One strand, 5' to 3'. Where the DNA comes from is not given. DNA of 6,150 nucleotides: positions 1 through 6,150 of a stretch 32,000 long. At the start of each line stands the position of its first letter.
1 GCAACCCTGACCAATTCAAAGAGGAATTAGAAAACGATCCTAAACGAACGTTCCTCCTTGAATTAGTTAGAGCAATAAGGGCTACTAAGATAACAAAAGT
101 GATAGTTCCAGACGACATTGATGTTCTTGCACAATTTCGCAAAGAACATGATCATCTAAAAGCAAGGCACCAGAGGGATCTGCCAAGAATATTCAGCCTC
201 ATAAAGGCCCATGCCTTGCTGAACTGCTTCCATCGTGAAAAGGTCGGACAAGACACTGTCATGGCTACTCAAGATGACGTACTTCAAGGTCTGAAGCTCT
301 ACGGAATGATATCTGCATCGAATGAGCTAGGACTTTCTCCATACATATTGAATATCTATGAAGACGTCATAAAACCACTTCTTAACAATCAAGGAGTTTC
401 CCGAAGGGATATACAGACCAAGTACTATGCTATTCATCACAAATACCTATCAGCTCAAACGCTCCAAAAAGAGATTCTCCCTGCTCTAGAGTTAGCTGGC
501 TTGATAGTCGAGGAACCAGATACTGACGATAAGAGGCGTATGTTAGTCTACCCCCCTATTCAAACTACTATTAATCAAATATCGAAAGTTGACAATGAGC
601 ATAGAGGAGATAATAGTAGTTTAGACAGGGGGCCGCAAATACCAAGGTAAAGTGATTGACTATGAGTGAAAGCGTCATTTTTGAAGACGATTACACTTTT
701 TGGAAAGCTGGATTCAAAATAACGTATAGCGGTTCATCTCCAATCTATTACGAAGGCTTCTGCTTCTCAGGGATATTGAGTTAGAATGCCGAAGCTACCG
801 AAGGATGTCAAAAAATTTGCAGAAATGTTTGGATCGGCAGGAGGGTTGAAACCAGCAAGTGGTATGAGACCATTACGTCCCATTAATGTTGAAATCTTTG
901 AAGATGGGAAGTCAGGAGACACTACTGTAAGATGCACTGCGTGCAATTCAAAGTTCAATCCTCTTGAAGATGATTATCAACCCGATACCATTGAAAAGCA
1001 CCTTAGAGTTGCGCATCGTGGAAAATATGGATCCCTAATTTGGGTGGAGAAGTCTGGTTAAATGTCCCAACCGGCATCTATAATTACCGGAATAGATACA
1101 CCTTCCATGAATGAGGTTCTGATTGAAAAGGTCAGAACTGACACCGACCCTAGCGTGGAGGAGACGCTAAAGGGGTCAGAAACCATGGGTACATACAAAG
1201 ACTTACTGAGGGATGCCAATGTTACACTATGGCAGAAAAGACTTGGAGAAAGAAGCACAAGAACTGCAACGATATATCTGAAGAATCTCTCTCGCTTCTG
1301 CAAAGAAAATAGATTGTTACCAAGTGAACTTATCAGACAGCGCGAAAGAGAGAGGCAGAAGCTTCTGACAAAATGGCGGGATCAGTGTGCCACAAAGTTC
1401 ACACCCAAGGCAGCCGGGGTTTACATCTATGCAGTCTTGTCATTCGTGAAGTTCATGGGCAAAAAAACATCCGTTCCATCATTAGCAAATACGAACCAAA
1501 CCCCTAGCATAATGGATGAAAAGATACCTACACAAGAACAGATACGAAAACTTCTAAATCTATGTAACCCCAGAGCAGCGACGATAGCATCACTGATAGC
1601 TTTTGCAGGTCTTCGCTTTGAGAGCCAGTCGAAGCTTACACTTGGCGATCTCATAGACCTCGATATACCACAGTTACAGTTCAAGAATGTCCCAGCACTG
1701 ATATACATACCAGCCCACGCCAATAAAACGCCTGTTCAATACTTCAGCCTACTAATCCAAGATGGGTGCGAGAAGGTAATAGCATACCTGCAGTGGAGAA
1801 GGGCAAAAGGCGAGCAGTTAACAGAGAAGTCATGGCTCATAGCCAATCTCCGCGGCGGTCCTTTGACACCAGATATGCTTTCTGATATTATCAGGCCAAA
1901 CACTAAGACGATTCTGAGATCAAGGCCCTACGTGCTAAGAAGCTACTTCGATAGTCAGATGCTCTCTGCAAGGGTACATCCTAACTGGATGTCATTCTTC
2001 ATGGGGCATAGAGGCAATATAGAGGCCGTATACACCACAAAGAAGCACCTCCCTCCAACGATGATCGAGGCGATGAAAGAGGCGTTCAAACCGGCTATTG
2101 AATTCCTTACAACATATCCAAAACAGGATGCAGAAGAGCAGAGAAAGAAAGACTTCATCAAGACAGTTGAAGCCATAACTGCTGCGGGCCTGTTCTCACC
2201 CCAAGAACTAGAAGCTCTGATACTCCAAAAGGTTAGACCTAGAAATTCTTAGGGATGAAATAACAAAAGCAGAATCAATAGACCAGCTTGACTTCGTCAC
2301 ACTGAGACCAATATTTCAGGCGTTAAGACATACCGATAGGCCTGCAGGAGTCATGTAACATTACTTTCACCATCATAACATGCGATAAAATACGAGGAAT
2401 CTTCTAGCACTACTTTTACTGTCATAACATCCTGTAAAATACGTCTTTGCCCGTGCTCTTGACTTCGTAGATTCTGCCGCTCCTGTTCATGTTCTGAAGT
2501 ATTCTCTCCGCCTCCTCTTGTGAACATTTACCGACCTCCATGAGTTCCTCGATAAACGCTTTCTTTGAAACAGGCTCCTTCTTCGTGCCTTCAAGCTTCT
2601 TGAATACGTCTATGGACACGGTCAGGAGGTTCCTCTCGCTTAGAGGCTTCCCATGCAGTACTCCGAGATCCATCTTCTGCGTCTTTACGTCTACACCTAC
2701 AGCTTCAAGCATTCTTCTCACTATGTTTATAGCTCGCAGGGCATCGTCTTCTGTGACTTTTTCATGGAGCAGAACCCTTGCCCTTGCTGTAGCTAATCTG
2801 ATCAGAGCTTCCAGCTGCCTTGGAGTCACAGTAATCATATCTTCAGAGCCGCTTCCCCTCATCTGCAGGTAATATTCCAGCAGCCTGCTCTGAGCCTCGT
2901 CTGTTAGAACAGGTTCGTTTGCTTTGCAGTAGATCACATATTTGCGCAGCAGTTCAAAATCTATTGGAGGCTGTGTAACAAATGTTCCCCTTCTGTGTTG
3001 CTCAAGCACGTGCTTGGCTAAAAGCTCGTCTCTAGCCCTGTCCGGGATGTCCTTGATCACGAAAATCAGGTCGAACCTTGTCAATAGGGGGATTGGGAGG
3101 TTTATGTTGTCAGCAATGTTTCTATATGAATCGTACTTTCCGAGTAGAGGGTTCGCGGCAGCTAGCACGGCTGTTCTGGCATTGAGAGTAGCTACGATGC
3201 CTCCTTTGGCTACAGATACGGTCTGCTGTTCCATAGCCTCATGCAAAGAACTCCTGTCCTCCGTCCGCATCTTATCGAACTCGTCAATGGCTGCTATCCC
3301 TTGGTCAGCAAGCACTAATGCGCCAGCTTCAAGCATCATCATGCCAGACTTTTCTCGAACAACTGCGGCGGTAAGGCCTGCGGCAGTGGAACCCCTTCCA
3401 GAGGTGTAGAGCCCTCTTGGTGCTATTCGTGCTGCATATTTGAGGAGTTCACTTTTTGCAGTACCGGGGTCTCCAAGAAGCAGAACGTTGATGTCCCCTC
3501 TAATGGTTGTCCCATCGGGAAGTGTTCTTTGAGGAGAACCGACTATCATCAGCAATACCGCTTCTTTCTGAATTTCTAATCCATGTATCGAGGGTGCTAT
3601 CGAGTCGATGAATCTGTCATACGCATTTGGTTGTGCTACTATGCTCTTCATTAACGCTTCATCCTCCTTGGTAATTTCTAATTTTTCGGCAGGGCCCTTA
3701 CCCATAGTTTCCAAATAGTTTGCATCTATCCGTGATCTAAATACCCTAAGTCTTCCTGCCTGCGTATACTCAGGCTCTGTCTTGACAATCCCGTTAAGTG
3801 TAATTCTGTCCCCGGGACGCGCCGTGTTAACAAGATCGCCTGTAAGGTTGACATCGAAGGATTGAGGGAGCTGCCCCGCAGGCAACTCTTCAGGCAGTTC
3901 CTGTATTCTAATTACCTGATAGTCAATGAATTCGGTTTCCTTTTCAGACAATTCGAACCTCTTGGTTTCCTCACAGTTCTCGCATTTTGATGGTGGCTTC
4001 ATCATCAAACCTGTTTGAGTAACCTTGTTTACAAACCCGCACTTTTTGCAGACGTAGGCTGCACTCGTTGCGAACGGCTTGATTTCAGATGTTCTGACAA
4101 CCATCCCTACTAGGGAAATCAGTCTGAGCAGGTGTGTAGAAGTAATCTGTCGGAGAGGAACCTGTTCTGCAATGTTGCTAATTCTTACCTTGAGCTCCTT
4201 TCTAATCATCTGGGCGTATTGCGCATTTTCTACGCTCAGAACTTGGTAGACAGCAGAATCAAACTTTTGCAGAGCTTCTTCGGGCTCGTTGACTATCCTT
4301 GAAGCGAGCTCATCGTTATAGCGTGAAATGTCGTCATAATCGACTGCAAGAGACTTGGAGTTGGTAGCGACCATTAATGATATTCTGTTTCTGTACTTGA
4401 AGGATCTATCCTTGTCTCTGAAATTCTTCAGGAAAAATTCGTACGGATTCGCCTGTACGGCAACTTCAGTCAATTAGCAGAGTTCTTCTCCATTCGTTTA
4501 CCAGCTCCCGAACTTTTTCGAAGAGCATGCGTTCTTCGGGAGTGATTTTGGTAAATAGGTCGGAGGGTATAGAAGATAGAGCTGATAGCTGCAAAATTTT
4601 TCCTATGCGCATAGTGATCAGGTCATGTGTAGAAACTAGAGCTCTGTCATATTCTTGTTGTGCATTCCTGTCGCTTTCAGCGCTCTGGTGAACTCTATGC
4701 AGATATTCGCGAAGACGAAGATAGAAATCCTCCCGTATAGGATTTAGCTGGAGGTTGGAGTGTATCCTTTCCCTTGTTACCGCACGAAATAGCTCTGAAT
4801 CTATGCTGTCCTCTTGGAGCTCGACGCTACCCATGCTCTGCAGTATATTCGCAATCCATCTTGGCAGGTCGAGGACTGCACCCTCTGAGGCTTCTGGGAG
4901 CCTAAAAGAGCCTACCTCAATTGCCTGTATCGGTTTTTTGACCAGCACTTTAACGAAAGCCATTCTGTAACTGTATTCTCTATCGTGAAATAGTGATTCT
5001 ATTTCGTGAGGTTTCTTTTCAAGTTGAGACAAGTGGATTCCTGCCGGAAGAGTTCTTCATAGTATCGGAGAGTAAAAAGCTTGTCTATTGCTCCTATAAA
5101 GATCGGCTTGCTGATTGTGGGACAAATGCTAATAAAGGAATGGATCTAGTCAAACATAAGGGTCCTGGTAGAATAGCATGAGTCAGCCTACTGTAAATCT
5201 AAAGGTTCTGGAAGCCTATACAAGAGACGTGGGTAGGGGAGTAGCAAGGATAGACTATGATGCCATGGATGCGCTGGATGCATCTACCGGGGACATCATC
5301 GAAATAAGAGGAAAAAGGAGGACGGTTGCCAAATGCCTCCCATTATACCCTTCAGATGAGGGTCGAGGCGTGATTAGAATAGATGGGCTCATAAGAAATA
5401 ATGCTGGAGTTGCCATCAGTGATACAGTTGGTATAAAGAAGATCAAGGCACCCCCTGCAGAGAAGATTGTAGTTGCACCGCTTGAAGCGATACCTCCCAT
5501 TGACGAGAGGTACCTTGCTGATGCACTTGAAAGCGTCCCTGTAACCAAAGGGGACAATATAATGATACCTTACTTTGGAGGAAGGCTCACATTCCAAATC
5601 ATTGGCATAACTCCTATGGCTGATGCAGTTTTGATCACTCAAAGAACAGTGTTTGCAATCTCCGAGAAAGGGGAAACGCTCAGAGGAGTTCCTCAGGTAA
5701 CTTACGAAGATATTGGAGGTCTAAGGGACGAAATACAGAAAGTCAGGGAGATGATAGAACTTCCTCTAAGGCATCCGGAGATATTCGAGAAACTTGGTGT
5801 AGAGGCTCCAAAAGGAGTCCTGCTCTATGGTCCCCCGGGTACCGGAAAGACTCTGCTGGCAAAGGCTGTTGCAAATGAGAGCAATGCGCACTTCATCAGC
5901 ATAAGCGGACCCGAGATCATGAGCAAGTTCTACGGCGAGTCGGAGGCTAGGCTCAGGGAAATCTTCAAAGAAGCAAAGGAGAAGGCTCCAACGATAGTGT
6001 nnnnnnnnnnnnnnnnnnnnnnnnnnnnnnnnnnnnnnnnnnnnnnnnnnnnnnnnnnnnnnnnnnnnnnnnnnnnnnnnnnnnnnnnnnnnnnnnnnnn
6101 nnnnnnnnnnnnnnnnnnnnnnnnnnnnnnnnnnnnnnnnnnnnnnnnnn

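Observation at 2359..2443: Diverged duplicate of the mcm 3' terminus next to the integrase: mcm 3' end as an integration (att) site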

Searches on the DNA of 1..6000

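Call 56: search_rna_families(source=window, start=1, end=6000, threshold=evalue, max_evalue=1)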
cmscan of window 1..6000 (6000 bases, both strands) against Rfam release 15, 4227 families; matches with E-value up to 1: 0.
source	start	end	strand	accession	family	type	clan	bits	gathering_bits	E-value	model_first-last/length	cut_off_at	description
